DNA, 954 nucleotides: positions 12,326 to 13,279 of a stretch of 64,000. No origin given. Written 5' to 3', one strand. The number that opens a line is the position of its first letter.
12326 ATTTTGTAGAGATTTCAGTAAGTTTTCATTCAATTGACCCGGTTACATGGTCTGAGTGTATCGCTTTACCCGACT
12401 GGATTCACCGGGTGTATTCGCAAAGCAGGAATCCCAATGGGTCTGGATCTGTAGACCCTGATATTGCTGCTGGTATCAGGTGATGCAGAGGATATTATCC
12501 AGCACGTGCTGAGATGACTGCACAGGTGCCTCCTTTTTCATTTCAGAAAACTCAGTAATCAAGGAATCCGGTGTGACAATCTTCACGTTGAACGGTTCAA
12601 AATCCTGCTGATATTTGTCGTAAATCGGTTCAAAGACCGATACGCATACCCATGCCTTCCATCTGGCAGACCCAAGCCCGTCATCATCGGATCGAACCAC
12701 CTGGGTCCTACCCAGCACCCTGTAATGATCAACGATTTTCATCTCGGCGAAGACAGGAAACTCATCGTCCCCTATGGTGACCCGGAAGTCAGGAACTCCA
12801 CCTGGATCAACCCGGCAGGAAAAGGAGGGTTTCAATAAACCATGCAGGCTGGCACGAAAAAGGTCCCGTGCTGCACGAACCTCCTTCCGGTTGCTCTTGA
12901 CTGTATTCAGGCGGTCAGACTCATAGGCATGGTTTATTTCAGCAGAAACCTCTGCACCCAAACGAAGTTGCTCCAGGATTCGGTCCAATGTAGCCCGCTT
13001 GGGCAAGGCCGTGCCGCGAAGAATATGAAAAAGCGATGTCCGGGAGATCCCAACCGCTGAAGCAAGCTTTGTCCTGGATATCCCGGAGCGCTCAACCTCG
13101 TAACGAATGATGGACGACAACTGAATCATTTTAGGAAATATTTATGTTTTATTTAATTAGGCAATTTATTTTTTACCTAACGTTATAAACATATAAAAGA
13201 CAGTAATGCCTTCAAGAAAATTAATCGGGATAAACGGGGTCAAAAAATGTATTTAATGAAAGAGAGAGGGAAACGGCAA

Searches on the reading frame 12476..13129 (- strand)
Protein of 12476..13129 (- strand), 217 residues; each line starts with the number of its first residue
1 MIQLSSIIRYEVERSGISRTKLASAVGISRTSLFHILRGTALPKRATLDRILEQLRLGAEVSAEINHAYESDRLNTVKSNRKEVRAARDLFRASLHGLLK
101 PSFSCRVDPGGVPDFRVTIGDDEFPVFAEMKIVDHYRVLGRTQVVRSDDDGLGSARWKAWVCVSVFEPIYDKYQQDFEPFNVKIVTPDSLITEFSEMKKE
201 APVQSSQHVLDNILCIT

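Call 10: search_protein_families(library=pfam, proteins=[window:12476-13129:-], max_evalue=0.001)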
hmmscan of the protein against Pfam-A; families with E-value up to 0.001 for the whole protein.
window:12476-13129:- (217 aa): 2 families
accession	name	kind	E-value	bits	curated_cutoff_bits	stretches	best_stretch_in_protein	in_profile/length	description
PF13560.12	HTH_31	-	3.9e-07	30.7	27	1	13-61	11-60/64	Helix-turn-helix domain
PF01381.28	HTH_3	-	1.7e-06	28.4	23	1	8-57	1-50/55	Helix-turn-helix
